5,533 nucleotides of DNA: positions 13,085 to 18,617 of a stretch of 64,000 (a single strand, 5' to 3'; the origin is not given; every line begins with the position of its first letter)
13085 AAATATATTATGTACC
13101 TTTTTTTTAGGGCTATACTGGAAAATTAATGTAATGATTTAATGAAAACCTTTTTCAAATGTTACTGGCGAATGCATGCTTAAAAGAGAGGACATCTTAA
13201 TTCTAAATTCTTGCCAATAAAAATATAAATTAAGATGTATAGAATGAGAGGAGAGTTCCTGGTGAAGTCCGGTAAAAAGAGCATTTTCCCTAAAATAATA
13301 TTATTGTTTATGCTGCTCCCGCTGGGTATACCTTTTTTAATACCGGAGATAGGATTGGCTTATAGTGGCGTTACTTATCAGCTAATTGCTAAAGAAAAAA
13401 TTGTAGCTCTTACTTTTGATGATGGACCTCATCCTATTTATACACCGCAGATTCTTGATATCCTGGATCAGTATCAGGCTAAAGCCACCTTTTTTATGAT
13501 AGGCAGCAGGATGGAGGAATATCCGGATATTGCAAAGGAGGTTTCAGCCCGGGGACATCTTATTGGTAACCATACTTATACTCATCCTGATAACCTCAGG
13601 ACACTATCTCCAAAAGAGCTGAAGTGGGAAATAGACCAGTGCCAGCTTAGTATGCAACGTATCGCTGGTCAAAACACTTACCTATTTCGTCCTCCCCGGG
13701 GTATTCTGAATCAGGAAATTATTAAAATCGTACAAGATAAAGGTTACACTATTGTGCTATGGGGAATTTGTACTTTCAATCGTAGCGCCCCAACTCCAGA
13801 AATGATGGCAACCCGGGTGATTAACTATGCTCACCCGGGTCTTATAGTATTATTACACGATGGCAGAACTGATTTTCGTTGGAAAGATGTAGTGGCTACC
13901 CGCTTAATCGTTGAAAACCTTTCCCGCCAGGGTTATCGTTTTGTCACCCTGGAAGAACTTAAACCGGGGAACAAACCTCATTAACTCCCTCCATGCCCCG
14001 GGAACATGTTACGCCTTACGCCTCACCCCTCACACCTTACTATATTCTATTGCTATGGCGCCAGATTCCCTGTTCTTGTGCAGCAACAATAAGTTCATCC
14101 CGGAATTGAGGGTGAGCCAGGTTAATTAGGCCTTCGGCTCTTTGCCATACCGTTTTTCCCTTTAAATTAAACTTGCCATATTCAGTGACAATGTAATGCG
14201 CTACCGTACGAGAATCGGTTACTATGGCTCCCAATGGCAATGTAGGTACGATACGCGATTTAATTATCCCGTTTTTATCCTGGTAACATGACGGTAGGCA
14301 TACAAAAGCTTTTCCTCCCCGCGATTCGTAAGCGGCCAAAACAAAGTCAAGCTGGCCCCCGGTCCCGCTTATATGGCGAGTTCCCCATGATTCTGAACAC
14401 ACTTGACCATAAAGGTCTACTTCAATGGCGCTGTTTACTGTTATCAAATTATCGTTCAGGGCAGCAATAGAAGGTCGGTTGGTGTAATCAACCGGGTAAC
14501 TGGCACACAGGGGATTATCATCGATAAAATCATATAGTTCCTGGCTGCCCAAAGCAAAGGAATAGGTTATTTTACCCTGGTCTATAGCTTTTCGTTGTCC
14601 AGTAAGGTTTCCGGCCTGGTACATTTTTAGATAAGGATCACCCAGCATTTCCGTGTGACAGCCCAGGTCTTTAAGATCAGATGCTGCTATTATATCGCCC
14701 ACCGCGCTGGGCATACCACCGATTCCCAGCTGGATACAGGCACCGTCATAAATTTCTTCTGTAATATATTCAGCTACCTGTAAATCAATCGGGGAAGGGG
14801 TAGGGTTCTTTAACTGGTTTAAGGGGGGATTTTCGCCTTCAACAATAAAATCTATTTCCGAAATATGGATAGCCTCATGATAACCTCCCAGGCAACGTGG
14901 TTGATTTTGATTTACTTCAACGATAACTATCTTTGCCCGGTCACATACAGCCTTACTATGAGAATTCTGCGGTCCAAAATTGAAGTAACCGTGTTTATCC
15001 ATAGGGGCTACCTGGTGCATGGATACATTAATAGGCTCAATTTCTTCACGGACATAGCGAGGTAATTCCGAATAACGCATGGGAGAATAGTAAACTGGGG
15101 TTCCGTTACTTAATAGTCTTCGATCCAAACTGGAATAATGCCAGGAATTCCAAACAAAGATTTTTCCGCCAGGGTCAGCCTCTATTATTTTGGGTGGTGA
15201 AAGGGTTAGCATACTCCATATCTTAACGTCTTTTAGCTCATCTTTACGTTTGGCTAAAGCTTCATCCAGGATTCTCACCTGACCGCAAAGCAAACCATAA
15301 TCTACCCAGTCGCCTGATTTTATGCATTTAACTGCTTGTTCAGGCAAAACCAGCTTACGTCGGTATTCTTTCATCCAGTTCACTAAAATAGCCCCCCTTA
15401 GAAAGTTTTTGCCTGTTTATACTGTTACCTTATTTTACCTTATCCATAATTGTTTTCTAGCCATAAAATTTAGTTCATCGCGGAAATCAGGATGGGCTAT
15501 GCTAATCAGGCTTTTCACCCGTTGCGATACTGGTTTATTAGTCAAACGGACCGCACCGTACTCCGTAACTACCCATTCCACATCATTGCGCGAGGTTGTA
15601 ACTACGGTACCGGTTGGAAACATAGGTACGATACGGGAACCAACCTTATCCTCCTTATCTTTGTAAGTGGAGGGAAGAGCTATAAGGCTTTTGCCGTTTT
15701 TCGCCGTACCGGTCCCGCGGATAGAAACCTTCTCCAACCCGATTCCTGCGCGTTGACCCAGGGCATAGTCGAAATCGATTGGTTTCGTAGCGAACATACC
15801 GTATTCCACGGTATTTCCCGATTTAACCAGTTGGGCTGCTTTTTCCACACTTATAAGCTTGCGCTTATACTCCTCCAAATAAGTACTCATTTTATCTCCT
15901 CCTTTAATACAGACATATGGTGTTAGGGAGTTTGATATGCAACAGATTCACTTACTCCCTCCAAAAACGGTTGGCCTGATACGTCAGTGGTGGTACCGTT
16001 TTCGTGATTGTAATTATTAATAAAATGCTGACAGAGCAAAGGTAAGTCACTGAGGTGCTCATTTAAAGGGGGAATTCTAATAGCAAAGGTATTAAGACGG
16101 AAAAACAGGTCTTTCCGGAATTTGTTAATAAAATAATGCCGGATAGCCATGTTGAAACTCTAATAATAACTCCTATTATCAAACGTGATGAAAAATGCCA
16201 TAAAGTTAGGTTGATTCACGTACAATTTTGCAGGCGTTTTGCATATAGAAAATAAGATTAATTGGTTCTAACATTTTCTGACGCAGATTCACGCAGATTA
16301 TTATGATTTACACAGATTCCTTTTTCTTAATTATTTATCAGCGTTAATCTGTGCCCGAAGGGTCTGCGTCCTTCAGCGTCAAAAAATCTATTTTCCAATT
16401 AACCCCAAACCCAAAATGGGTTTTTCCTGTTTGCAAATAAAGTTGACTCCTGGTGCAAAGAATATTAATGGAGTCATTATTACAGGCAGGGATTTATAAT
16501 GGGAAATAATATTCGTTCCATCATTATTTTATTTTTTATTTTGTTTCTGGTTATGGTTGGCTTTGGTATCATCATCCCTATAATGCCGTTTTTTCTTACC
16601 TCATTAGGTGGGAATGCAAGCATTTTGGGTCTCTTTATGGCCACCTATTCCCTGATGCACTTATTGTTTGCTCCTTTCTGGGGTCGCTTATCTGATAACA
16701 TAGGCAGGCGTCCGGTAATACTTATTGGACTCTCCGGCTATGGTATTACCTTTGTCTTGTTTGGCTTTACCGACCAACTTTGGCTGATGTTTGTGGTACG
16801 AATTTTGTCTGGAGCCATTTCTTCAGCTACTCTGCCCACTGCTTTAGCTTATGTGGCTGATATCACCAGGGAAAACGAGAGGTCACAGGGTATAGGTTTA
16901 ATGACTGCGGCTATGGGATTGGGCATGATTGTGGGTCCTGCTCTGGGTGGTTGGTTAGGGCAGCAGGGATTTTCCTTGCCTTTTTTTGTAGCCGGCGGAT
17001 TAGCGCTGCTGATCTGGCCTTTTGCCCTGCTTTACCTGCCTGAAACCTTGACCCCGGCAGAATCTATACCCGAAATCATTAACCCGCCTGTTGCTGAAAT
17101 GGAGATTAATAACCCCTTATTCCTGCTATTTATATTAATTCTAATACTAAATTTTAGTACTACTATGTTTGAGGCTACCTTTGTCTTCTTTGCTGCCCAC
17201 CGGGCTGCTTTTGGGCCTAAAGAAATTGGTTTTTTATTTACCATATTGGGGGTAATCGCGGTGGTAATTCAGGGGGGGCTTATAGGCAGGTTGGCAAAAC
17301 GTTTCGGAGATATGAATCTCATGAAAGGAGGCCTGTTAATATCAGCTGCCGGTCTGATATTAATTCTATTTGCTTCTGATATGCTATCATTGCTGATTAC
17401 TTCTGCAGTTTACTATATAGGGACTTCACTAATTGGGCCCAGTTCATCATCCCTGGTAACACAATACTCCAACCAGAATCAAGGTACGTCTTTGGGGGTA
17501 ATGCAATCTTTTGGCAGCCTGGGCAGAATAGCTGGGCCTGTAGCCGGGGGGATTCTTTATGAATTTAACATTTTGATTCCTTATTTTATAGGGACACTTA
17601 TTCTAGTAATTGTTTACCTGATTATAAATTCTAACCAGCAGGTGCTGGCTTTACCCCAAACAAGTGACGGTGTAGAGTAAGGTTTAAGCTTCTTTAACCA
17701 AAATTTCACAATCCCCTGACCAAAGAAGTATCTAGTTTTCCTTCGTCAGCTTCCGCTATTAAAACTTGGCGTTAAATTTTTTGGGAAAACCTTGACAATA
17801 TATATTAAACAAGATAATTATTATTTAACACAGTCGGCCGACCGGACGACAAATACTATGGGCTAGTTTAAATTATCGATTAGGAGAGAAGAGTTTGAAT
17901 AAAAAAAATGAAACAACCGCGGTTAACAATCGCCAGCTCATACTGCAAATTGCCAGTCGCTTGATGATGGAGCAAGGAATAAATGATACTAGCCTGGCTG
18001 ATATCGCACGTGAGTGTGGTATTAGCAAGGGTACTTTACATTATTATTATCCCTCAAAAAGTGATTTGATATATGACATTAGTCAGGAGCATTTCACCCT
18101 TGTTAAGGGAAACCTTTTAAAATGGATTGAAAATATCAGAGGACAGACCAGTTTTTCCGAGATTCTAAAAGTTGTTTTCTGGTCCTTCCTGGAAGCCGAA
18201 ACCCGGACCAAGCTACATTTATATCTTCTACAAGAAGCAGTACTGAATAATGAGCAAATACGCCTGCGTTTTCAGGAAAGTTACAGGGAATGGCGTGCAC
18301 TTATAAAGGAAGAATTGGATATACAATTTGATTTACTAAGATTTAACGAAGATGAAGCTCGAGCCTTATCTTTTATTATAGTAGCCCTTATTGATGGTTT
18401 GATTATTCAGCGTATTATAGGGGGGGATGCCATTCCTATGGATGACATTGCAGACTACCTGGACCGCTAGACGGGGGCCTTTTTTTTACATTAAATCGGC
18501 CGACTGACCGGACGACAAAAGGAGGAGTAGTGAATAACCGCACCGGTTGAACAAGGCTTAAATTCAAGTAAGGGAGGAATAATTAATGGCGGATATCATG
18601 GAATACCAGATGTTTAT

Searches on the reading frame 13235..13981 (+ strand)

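Call 94: search_protein_families(library=pfam, proteins=[window:13235-13981:+], max_evalue=0.00001)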
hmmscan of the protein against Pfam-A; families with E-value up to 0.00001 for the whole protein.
window:13235-13981:+ (249 aa): 1 family
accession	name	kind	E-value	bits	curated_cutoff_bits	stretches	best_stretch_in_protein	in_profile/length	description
PF01522.26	Polysacc_deac_1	-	2.2e-39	134.7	23.1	1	53-174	5-124/124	Polysaccharide deacetylase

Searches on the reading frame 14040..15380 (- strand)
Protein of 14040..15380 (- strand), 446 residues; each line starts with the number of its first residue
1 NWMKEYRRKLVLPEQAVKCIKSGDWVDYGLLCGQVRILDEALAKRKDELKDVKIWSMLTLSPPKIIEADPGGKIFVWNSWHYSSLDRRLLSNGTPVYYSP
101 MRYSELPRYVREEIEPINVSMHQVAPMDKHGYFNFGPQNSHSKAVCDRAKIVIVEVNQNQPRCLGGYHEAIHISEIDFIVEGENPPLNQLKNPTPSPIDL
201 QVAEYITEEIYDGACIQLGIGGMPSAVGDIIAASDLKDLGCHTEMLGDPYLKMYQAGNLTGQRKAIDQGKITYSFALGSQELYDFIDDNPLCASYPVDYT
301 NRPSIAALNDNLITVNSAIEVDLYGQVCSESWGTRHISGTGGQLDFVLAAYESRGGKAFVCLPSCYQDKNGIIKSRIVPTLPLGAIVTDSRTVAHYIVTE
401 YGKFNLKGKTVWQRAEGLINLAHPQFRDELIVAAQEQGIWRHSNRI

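Call 94: search_protein_families(library=pfam, proteins=[window:14040-15380:-], max_evalue=0.00001)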
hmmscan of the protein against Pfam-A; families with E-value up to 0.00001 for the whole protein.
window:14040-15380:- (446 aa): 2 families
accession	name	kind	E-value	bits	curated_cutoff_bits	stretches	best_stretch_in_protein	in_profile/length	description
PF13336.12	AcetylCoA_hyd_C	-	7.5e-60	201.8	23.7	1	278-432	1-152/154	Acetyl-CoA hydrolase/transferase C-terminal domain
PF02550.21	AcetylCoA_hydro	-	2.3e-25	90.2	24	1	4-183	3-190/198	Acetyl-CoA hydrolase/transferase N-terminal domain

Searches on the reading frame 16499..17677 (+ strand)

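Call 16: search_protein_families(library=pfam, proteins=[window:16499-17677:+], max_evalue=0.001)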
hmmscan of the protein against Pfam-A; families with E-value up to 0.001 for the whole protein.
window:16499-17677:+ (393 aa): 5 families
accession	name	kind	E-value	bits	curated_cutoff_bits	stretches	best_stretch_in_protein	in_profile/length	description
PF07690.21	MFS_1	-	5.5e-56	190.4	33.4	2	11-273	1-269/347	Major Facilitator Superfamily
PF12832.13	MFS_1_like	-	3.5e-18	66.2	25.2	2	6-156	212-364/373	MFS_1 like family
PF13347.12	MFS_2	-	1.2e-10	41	27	2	6-128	224-348/427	MFS/sugar transport protein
PF06779.20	MFS_4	-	2.9e-08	33.9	26.3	1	223-375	209-362/364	Uncharacterised MFS-type transporter YbfB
PF00083.30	Sugar_tr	-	2.7e-06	27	22.3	1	41-183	46-194/452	Sugar (and other) transporter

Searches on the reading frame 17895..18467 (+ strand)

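Call 94: search_protein_families(library=pfam, proteins=[window:17895-18467:+], max_evalue=0.00001)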
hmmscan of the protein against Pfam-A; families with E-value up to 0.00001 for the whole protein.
window:17895-18467:+ (191 aa): 3 families
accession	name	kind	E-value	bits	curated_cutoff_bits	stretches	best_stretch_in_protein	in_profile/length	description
PF00440.29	TetR_N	-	3.8e-14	52.6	24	1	16-59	1-44/47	Bacterial regulatory proteins, tetR family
PF21993.1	TetR_C_13_2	-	2.3e-07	31.4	27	1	113-187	32-102/103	Transcriptional regulator LmrA/YxaF-like, C-terminal domain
PF13977.11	TetR_C_6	-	7.5e-07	29.8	27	1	105-186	23-103/115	BetI-type transcriptional repressor, C-terminal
